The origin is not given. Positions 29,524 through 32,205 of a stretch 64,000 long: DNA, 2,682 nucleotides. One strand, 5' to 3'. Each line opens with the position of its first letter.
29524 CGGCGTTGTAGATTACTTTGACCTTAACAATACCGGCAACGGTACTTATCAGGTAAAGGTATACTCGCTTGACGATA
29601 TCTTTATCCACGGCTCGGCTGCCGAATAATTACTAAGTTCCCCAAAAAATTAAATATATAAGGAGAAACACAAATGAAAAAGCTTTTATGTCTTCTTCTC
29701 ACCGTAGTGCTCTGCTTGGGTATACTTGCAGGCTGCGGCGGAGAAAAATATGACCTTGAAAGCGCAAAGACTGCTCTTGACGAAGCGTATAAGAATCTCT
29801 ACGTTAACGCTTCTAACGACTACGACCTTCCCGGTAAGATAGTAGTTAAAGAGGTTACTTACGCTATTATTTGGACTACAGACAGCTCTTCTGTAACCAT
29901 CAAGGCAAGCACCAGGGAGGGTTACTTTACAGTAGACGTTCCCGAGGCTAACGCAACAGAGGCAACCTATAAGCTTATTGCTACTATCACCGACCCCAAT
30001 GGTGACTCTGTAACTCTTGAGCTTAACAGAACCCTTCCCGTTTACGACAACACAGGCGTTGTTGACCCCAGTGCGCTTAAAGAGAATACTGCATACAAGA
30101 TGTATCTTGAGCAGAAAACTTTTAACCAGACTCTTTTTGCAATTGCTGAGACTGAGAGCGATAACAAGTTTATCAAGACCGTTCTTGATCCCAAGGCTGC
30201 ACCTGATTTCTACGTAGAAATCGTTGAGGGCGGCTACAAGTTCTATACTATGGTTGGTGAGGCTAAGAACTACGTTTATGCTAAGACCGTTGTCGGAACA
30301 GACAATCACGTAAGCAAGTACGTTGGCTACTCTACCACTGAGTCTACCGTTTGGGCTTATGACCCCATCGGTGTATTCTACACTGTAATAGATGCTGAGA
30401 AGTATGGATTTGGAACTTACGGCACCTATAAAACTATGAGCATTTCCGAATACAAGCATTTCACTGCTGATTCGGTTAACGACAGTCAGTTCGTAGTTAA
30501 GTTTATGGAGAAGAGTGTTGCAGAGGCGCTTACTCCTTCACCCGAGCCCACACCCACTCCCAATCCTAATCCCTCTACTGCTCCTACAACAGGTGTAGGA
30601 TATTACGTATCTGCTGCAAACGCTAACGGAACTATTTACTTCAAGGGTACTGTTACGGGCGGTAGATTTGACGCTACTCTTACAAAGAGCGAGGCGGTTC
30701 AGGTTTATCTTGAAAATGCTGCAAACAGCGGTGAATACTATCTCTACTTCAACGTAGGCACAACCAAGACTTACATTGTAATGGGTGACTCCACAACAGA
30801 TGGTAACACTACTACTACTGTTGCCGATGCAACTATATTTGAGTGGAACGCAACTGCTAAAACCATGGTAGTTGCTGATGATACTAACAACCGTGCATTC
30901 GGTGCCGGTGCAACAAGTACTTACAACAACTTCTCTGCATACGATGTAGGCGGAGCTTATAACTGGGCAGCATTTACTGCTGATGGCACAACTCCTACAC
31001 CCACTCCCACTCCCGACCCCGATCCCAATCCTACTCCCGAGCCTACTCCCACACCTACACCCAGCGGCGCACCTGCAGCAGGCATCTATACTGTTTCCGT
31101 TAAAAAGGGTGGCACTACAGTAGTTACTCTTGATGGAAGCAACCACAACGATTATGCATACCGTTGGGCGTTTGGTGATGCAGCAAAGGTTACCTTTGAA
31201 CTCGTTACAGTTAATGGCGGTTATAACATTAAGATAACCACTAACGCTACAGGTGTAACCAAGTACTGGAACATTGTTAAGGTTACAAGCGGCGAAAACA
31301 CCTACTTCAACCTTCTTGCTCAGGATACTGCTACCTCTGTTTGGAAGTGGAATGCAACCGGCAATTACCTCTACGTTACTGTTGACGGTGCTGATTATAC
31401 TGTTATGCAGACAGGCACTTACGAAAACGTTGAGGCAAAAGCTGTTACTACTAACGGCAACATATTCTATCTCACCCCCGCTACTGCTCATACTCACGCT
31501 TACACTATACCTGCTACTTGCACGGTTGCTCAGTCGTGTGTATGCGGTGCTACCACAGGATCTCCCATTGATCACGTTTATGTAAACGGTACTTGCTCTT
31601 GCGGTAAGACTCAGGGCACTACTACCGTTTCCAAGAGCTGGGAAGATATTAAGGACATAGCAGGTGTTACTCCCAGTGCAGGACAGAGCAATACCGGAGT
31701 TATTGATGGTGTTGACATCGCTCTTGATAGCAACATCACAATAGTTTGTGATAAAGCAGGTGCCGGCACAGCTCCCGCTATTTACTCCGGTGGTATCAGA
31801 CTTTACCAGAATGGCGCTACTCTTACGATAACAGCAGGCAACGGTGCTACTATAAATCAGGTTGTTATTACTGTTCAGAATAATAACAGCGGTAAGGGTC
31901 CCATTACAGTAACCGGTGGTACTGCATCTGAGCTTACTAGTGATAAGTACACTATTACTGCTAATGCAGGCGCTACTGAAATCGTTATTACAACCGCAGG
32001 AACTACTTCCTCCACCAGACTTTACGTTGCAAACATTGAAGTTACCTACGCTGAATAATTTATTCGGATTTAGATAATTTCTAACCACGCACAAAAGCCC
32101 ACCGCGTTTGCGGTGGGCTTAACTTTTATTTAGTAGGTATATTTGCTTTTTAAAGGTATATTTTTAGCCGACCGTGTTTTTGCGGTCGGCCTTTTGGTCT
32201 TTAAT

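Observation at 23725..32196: CUT1 ABC importer co-oriented with an SNase-OB lipoprotein nuclease and a 794-aa multi-module lipoprotein: candidate surface DNA capture / degradation / import locus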

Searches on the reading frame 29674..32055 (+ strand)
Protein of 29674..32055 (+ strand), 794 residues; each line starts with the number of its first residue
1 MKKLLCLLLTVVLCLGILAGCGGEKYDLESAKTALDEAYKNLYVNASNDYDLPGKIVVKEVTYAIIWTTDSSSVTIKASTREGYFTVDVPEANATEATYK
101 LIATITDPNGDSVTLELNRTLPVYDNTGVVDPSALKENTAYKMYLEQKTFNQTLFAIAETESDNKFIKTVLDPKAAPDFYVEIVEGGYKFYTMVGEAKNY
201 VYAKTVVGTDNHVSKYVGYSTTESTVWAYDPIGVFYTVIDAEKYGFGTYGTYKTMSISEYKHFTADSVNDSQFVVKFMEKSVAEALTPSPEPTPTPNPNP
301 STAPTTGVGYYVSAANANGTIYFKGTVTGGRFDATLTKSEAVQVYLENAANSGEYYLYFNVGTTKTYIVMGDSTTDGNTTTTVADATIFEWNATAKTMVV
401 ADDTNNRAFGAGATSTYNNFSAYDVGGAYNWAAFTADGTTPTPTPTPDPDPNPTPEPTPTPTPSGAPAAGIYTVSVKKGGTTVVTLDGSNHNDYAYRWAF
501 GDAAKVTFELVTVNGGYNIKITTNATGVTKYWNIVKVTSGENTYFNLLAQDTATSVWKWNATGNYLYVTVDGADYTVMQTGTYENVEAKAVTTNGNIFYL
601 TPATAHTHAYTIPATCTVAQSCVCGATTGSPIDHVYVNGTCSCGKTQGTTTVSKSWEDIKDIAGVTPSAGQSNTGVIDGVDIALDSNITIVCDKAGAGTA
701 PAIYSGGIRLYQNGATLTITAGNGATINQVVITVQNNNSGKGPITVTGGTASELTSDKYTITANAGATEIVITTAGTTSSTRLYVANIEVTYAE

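Call 7: search_protein_families(library=pfam, max_evalue=0.01, proteins=[window:29674-32055:+])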
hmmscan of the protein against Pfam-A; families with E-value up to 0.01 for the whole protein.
window:29674-32055:+ (794 aa): 1 family
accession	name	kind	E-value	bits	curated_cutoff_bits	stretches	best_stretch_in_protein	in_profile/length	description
PF05887.16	Trypan_PARP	-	0.0078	16.6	100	0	440-466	58-108/134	Procyclic acidic repetitive protein (PARP)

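Call 8: search_protein_families(library=ncbifam, max_evalue=0.01, proteins=[window:29674-32055:+])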
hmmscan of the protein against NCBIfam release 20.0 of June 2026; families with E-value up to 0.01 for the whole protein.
window:29674-32055:+ (794 aa): 3 families
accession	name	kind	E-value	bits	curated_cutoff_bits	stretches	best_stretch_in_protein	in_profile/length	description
NF033845.1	MSCRAMM_ClfB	exception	0.00048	18.2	999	1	418-467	523-572/871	MSCRAMM family adhesin clumping factor ClfB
NF052326.1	anti_RE_DarA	equivalog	0.0015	17.2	350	0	420-477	365-421/654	antirestriction phage head protein DarA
TIGR04454.1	Lepto_4Cys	hypoth_equivalog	0.0029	18.1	35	1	1-46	1-45/92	TIGR04454 family lipoprotein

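Call 23: search_solved_structures(query=window:29674-32055:+, max_evalue=1)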
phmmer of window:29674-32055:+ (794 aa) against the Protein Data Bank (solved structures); distinct sequences matched with E-value up to 1: 2.
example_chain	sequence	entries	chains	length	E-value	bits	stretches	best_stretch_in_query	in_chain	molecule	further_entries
8zy9_A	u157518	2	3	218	0.085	14.3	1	510-599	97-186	Spike glycoprotein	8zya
8k4u_A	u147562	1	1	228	0.092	14.2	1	510-599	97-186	BtKY72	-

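Call 38: find_homologous_proteins(query=window:29674-32055:+)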
Query window:29674-32055:+ (794 aa): 49 proteins with E <= 0.001 among 8000 candidates.
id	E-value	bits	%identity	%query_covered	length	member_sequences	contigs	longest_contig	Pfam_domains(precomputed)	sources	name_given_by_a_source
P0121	0.0e+0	1590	92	100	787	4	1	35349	-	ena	-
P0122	2.5e-202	692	51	34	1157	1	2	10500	-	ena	-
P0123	7.7e-188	644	52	38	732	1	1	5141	-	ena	-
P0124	4.5e-127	444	40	37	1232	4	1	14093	-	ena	-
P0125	2.3e-121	425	37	75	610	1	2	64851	-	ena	-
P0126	3.2e-121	424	47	67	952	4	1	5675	-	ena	-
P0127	4.6e-116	407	36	41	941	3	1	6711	-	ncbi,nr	ncbi:MAG: hypothetical protein IJX58_03365 [Clostridia bacterium]|nr:hypothetical protein [Clostridi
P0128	7.4e-95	337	35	40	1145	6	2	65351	PF01223.30,PF13930.13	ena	-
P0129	4.8e-94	334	38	37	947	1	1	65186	-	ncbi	-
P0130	5.4e-75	271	34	53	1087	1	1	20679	PF20578.5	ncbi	-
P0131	5.9e-75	271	42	38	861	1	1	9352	-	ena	-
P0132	9.1e-74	267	42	38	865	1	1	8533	-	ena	-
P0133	8.9e-73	264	42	38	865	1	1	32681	-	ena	-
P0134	1.2e-71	260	42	38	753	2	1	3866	-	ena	-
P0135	1.7e-70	256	42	36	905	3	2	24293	-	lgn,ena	-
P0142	1.1e-60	224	42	37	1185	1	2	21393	PF01336.32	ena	-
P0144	6.9e-59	218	54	17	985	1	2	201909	PF01223.30,PF13930.13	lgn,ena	-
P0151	5.7e-47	179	63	16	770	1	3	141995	PF01336.32,PF20578.5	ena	-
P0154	4.0e-39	153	29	76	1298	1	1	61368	PF20578.5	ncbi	-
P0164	1.4e-22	98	27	57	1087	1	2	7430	PF04231.20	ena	-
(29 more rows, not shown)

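Call 41: search_protein_families(library=pfam, max_evalue=0.01, proteins=[P0128, P0144, P0164, P0142, P0151, P0122, P0124, P0154])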
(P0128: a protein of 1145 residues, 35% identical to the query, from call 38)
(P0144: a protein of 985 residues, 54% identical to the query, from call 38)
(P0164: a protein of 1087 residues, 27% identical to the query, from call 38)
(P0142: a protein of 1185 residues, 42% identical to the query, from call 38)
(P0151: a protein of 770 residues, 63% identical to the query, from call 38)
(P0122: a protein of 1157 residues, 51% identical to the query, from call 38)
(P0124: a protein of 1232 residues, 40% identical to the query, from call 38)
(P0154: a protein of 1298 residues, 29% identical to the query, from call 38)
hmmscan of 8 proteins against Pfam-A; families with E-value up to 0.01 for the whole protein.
P0128 (1145 aa): 2 families
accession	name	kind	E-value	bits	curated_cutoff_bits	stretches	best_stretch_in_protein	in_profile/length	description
PF13930.12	Endonuclea_NS_2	-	6.2e-19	69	27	1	593-717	11-127/132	DNA/RNA non-specific endonuclease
PF01223.29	Endonuclease_NS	-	7.7e-07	29.4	23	1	630-715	80-166/223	DNA/RNA non-specific endonuclease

P0144 (985 aa): 2 families
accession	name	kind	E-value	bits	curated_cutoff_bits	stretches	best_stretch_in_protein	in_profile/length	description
PF13930.12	Endonuclea_NS_2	-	1.3e-19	71.2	27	1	429-553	11-127/132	DNA/RNA non-specific endonuclease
PF01223.29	Endonuclease_NS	-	2.1e-07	31.3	23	1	469-552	80-167/223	DNA/RNA non-specific endonuclease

P0164 (1087 aa): 5 families
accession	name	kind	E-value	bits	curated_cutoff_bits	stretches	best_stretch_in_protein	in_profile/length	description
PF04231.19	Endonuclease_1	-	7.1e-21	75.5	25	1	97-278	8-235/235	Endonuclease I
PF25616.1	PhiKZ_gp35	-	3.2e-05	23.6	35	1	654-704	123-170/271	Bacteriophage PhiKZ capsid decoration protein gp35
PF00404.24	Dockerin_1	-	0.00025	21.6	22.9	1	1023-1075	1-53/57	Dockerin type I domain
PF17300.7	FIN1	-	0.00093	19.3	25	0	755-773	91-109/242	Filaments in between nuclei protein-1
PF24077.1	IgA0_D2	-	0.0036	18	27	0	354-402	20-66/101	Immunoglobulin A1 protease autotransporter domain 2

P0142 (1185 aa): 2 families
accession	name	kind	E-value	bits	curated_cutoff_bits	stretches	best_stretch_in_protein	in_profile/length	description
PF01336.31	tRNA_anti-codon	-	1.7e-05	25.1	27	0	360-390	42-73/75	OB-fold nucleic acid binding domain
PF20578.4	aBig_2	-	0.0036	17.5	27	1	420-485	23-88/89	Atrophied bacterial Ig domain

P0151 (770 aa): 2 families
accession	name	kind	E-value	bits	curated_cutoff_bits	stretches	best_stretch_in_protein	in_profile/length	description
PF01336.31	tRNA_anti-codon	-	1.8e-09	37.8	27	0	544-604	3-66/75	OB-fold nucleic acid binding domain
PF20578.4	aBig_2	-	1.4e-08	34.9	27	1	350-422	18-87/89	Atrophied bacterial Ig domain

P0122 (1157 aa): 0 families

P0124 (1232 aa): 2 families
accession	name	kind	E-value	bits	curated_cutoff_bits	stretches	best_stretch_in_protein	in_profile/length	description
PF20578.4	aBig_2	-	0.00076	19.7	27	1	70-151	15-86/89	Atrophied bacterial Ig domain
PF19077.6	Big_13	-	0.0029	18.5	27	1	90-148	40-99/102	Bacterial Ig-like domain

P0154 (1298 aa): 1 family
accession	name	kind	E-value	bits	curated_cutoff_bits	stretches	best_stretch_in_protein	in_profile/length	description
PF20578.4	aBig_2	-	3.4e-12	46.5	27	1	394-459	25-88/89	Atrophied bacterial Ig domain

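Call 66: predict_structure(alignment_id=A2)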
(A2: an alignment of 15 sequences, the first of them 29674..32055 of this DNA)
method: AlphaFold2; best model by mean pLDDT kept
length: 794 residues; sequences in the alignment: 15
mean_pLDDT: 67.1   pTM: 0.35
mean pLDDT of the five models: 67.1, 65.3, 63.5, 60.1, 57.1
residues with pLDDT >= 90: 160; 70-90: 253; 50-70: 163; < 50: 218
segments of 3 or more residues with pLDDT < 50: 15-24, 290-301, 373-375, 404-406, 408-434, 437-509, 562-564, 576-647, 669-671
pLDDT, mean of each block of 10 residues (from residue 1): 69 51 65 74 58 85 92 86 83 76 92 86 65 86 82 87 85 92 95 93 85 87 93 89 88 87 76 88 75 35 67 59 66 67 81 79 82 59 81 62 49 38 33 43 29 31 36 32 30 29 42 57 56 58 53 64 55 50 34 36 27 29 31 36 54 91 68 73 94 84 84 88 92 69 83 74 94 74 86 90
secondary structure, 60 per line:
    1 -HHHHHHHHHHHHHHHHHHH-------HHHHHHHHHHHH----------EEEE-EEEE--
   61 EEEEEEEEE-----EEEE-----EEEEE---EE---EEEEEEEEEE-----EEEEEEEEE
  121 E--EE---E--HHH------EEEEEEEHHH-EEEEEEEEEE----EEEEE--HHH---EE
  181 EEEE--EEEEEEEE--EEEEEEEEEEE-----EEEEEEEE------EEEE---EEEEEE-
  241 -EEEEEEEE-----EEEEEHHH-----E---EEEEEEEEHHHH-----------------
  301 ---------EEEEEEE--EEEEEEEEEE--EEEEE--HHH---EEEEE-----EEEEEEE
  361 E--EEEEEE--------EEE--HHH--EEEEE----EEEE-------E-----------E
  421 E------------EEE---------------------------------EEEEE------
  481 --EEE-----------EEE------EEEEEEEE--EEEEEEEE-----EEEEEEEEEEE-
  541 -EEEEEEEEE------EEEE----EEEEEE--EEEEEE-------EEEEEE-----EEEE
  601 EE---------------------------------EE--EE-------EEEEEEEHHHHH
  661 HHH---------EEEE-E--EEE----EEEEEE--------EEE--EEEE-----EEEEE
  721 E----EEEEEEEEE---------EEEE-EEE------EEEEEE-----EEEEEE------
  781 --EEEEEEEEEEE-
elements in order (helices of 4 or more, strands of 3 or more residues): H2-20 H28-39 E50-53 E55-58 E61-69 E75-78 E84-88 E97-106 E112-121 E141-147 E152-161 E166-170 E179-184 E187-194 E197-207 E213-220 E227-230 E234-239 E242-249 E255-259 E272-279 H280-283 E310-316 E319-328 E331-335 E344-348 E354-361 E364-369 E378-380 E388-392 E397-400 E434-436 E470-474 E483-485 E497-499 E506-513 E516-523 E529-539 E542-550 E557-560 E565-570 E573-578 E586-591 E597-602 E649-655 H656-663 E673-676 E681-683 E688-693 E702-704 E707-710 E716-721 E726-734 E744-747 E749-751 E758-763 E769-774 E783-793

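Call 68: fold_search(model_id=the predicted structure, library=pdb)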
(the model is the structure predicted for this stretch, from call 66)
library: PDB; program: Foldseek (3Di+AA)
matches with E <= 10: 968; with E <= 0.001: 6
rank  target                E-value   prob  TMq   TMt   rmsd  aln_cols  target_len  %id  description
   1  2vse_B                3.4e-05  0.99  0.15  0.14  24.1       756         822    9  Structure and mode of action of a mosquitocidal holotoxin (released 2008-07-08)
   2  2vse_A                5.7e-05  0.99  0.14  0.14  24.0       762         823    9  Structure and mode of action of a mosquitocidal holotoxin (released 2008-07-08)
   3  9qc7_B                1.5e-04  1.00  0.14  0.10  22.7       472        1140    8  BoNT-NTNH complex from Clostridium botulinum Serotype B1 (released 2025-09-10)
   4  5ec5_I                4.5e-04  1.00  0.12  0.31  26.7       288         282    9  Crystal structure of lysenin pore (released 2016-05-18)
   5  5ec5_E                5.4e-04  1.00  0.12  0.30  26.9       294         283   10  Crystal structure of lysenin pore (released 2016-05-18)
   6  5ec5_B                9.1e-04  1.00  0.12  0.30  27.2       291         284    9  Crystal structure of lysenin pore (released 2016-05-18)
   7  5ec5_A                1.3e-03  0.99  0.12  0.29  27.6       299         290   10  Crystal structure of lysenin pore (released 2016-05-18)
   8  9arj_B                1.8e-03  0.96  0.13  0.09  22.8       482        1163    7  CryoEM structure of BoNT-NTNH-OrfX2 complex from Clostridium botulinum E1, major class (released 2025-01-22)
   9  9qc8_B                1.8e-03  0.96  0.14  0.09  22.9       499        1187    9  BoNT-NTNH-HA70 complex from Clostridium botulinum Serotype B1 (released 2025-09-10)
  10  8qja_A                2.6e-03  0.10  0.07  0.07  27.9       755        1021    9  T6SS-linked Rhs repeat protein - Advenella mimigardefordensis VgrG-Rhs core (released 2024-09-25)
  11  9ifo_A                4.1e-03  0.20  0.09  0.06  27.6       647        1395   10  Structure of Teneurin-Like Protein (TLP) (released 2026-03-11)
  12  3rsj_B                5.4e-03  0.77  0.12  0.22  19.6       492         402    9  Structure of HCRF in complex with Ganglioside GD1a (released 2011-08-17)
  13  9g41_A                6.5e-03  0.21  0.11  0.08  28.7       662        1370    8  Mouse Teneurin2 dimer variant A0B1 (released 2026-01-21)
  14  9q2d_C                7.2e-03  0.09  0.07  0.07  28.6       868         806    9  Cryo-EM structure of ternary complex Ikaros-ZF2:CC-885:CRBN:DDB1 (molecular glue degrader) (released 2025-10-01)
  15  4aq1_A                1.3e-02  0.11  0.09  0.10  32.6       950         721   10  Structure of the SbsB S-layer protein of Geobacillus stearothermophilus PV72p2 in complex with nanobody KB6 (released 2012-06-13)
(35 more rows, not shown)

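Call 70: find_encoding_contigs(protein=P0128, flank=8000, max_places=2)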
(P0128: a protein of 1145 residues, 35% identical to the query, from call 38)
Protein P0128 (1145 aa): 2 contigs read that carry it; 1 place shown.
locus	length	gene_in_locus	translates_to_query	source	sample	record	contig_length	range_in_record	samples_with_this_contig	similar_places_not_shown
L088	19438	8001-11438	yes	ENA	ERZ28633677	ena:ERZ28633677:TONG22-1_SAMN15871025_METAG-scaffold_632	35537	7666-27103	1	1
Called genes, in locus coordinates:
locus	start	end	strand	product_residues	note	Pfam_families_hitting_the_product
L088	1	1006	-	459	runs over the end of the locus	PF01523:PmbA_TldD_1st, PF19290:PmbA_TldD_2nd, PF19289:PmbA_TldD_3rd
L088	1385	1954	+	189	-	PF14278:TetR_C_8 (weak)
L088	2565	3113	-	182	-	PF00583:Acetyltransf_1 (faint)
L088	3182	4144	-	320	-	PF03629:SASA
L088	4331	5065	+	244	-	PF14808:TMEM164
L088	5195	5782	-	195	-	PF02659:Mntp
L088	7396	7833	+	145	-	-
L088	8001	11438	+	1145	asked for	PF01223:Endonuclease_NS (weak), PF13930:Endonuclea_NS_2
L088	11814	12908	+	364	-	-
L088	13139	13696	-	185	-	-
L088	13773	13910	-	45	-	-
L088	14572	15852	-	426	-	-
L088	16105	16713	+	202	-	PF11667:DUF3267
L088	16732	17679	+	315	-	PF01555:N6_N4_Mtase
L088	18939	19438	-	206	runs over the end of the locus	PF00485:PRK, PF01121:CoaE (faint), PF13238:AAA_18 (weak), PF13207:AAA_17 (faint)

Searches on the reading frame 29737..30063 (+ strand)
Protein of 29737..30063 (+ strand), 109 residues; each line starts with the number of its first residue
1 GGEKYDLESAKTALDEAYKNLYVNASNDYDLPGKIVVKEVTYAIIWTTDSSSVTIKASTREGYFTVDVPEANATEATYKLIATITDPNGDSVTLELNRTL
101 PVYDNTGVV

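Call 75: search_protein_families(library=pfam, max_evalue=10, proteins=[window:29737-30063:+])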
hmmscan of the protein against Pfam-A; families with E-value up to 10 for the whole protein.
seq(109 aa): 2 families
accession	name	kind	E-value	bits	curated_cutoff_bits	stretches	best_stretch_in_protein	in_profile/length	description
PF21027.3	Sde0182_C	-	0.033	15.2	27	1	36-88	18-69/83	Cellulose-binding protein Sde0182, C-terminal domain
PF16732.10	ComP_DUS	-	0.051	14.9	27.3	1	42-86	36-76/87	Type IV minor pilin ComP, DNA uptake sequence receptor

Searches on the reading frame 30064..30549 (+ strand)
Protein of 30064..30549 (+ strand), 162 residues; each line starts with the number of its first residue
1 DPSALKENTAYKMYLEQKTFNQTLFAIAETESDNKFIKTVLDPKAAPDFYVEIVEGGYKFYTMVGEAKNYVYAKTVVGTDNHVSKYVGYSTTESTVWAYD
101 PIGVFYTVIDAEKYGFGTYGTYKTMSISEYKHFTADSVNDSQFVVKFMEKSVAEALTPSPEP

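Call 75: search_protein_families(library=pfam, max_evalue=10, proteins=[window:30064-30549:+])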
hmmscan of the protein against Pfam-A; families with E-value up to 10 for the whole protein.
seq(162 aa): 0 families

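Call 78: search_solved_structures(query=A4, max_evalue=10)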
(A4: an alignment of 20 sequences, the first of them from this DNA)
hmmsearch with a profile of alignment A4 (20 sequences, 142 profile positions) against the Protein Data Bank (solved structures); distinct sequences matched with E-value up to 10: 3.
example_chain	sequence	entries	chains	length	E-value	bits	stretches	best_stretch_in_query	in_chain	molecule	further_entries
8ont_B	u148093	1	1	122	0.07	16.4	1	29-89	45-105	Nanobody1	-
9fxf_A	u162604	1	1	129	0.54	13.5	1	36-101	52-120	VHH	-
3jxe_A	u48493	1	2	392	0.57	13.4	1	60-116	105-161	Tryptophanyl-tRNA synthetase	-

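Call 87: find_homologous_proteins(query=A4, max_evalue=0.00001)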
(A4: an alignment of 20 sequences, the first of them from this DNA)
Query A4 (20 sequences) (162 aa, profile of the alignment): 5 proteins with E <= 0.00001 among 2533 candidates.
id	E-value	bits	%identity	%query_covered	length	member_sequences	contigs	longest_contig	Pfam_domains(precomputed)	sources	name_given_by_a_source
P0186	9.8e-28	115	48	67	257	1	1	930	-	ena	-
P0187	2.4e-20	91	36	20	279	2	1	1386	-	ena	-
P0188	1.5e-19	88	36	31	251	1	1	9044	-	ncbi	-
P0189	2.0e-13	69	-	-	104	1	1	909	-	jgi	jgi:hypothetical protein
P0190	1.6e-9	56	-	-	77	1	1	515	-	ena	-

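Call 93: search_protein_representatives(alignment_id=A4)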
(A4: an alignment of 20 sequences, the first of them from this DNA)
Query: 20 sequences, 142 profile positions. Proteins with E-value up to 0.001 (for the whole library): 1987; up to 1e-10: 1695; up to 1e-30: 712. The best 150 are listed.
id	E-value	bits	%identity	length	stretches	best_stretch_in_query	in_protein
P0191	3.9e-258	860.0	-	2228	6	2-139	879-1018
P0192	2.8e-204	685.5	-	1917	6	3-139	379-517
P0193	2.2e-190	640.5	-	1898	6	2-124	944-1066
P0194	1.7e-173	585.7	-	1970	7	2-123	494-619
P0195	4.7e-151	512.9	-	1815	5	3-140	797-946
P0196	1.5e-146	498.4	-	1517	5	2-140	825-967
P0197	4.3e-144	490.4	-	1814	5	2-124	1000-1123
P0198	4.0e-143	487.2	-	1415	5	3-140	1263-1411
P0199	2.4e-142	484.7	-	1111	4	2-139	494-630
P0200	2.6e-139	474.9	-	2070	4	2-138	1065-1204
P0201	8.5e-138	470.0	-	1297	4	2-139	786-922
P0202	3.1e-133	455.2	-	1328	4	2-139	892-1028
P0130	1.1e-130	446.9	-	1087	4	2-140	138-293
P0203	1.7e-130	446.3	-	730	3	2-140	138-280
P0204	1.0e-128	440.6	-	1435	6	4-139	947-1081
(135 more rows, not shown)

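Call 95: search_protein_families(library=pfam, alignment_id=A5, max_evalue=0.001)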
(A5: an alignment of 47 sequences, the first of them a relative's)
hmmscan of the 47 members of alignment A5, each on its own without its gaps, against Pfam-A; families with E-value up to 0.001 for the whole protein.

A. member 1, P0199 (1111 aa): 1 family
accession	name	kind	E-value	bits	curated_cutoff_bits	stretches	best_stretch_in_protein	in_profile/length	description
PF01336.31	tRNA_anti-codon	-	8.1e-05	22.9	27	0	220-245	41-67/75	OB-fold nucleic acid binding domain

B. families by the number of members that match (of 47 scanned): 14 families
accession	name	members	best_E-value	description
PF20578.4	aBig_2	14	1.7e-20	Atrophied bacterial Ig domain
PF01336.31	tRNA_anti-codon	3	2.8e-09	OB-fold nucleic acid binding domain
PF13930.12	Endonuclea_NS_2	1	8.9e-22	DNA/RNA non-specific endonuclease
PF04231.19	Endonuclease_1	1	3.8e-17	Endonuclease I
PF25417.1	DUF7889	1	5.4e-07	Family of unknown function (DUF7889)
PF01223.29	Endonuclease_NS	1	8.6e-07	DNA/RNA non-specific endonuclease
PF11178.13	DUF2963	1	8.8e-06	Protein of unknown function (DUF2963)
PF16850.11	Inhibitor_I66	1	1.8e-05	Peptidase inhibitor I66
PF14348.11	DUF4400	1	0.00019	Domain of unknown function (DUF4400)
PF11763.13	DIPSY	1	0.00022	Cell-wall adhesin ligand-binding C-terminal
PF20098.4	DUF6488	1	0.00056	Family of unknown function (DUF6488)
PF24528.1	Ig_ADGRF3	1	0.00058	Adhesion G-protein coupled receptor F3-like, Ig-like domain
PF13590.11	DUF4136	1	0.00067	Domain of unknown function (DUF4136)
PF13964.12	Kelch_6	1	0.00071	Kelch motif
